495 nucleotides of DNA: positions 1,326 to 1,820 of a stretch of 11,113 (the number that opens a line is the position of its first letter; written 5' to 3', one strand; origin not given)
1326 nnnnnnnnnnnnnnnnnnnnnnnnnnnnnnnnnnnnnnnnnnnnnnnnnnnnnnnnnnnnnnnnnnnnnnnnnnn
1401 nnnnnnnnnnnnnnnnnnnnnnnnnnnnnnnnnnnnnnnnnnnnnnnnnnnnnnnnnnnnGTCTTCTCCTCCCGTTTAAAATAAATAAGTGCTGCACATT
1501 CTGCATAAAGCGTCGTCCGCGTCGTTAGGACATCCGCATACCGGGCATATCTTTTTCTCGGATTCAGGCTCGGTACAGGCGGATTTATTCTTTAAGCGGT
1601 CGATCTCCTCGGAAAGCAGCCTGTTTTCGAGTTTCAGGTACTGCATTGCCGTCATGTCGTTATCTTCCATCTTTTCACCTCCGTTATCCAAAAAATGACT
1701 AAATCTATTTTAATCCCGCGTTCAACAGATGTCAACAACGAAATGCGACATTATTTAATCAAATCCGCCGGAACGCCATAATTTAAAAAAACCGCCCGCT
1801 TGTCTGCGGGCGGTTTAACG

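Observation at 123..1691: Split zinc-ribbon + SPFH-like operon with a C-terminally anchored SPFH protein and a slippery DSAA repeat tail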

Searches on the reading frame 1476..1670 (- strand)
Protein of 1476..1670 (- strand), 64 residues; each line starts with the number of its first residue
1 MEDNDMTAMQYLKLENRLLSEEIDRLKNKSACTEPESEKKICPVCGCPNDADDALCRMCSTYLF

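Call 4: search_protein_families(library=pfam, proteins=[window:1476-1670:-], max_evalue=1)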
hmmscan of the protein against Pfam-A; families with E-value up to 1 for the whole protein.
window:1476-1670:- (64 aa): 3 families
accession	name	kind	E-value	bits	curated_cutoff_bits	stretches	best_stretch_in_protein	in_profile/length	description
PF13240.11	Zn_Ribbon_1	-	0.0052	17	25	1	42-60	2-20/23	zinc-ribbon domain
PF18912.6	DZR_2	-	0.042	14.1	27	1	42-63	10-31/56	Double zinc ribbon domain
PF02132.21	RecR_ZnF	-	0.38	11.1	22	1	40-60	2-20/21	RecR, Cys4-zinc finger domain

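Call 7: search_protein_families(library=ncbifam, proteins=[window:1476-1670:-], max_evalue=1)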
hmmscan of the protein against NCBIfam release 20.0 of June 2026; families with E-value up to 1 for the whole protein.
window:1476-1670:- (64 aa): 3 families
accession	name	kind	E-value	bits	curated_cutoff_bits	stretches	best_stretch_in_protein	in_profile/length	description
NF003161.0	PRK04136.1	equivalog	0.2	11.2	54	1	38-60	13-35/49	50S ribosomal protein L40e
NF041910.1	HVO_0416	equivalog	0.4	10.6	80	1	34-59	29-54/58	HVO_0416 family zinc finger protein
TIGR02578.2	cas_TM1811_Csm1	equivalog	0.64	8.6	170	1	23-61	368-407/753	type III-A CRISPR-associated protein Cas10/Csm1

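Call 36: search_protein_families(library=padloc, proteins=[window:1476-1670:-], max_evalue=1)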
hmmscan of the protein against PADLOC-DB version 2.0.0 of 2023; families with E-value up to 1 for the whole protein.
window:1476-1670:- (64 aa): 2 families
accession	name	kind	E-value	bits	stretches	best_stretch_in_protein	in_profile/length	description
PDLC03859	LmuB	-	0.058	10.6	1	15-52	312-344/611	-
PDLC01444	Cas10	-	0.11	9.3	1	21-60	250-287/605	CAS-III; effector_LS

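Call 78: find_homologous_proteins(query=A5, max_evalue=0.01)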
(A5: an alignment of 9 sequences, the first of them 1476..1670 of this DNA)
Query A5 (9 sequences) (64 aa, profile of the alignment): 160 proteins with E <= 0.01 among 725 candidates; the best 120 are listed.
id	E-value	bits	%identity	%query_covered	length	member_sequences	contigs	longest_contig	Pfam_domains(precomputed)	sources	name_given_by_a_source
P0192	3.0e-19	86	50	47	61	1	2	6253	-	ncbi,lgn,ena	-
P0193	5.3e-17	79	50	47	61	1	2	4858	-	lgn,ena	-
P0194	8.2e-17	79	61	36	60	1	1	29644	-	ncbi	-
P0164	1.7e-16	78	63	38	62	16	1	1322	-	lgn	-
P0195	3.8e-15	73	48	45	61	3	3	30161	-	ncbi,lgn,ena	-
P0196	3.9e-15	73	50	38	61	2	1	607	-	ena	-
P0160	5.4e-15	73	98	100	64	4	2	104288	-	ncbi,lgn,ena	-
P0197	6.3e-15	73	52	39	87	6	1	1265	-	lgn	-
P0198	2.9e-14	70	52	47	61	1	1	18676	-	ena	-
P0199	5.0e-14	70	43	47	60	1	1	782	-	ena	-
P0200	5.8e-14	70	55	47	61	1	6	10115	-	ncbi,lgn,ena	-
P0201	1.1e-13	69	36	67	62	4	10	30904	-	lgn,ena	-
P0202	1.3e-13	68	55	52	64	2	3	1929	-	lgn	-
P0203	1.7e-13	68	54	38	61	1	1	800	-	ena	-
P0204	1.9e-13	68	47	47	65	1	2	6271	-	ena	-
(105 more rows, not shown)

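Call 85: predict_structure(alignment_id=A6)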
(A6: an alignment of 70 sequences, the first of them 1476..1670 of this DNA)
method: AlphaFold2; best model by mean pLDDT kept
length: 64 residues; sequences in the alignment: 70
mean_pLDDT: 70.0   pTM: 0.34
mean pLDDT of the five models: 70.0, 68.0, 66.3, 65.7, 65.5
residues with pLDDT >= 90: 0; 70-90: 27; 50-70: 32; < 50: 5
segments of 3 or more residues with pLDDT < 50: 1-3
pLDDT, mean of each block of 10 residues (from residue 1): 56 66 63 64 86 83 76
secondary structure, 60 per line:
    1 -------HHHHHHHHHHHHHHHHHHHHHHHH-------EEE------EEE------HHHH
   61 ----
elements in order: H8-31 E39-41 E48-50 H57-60
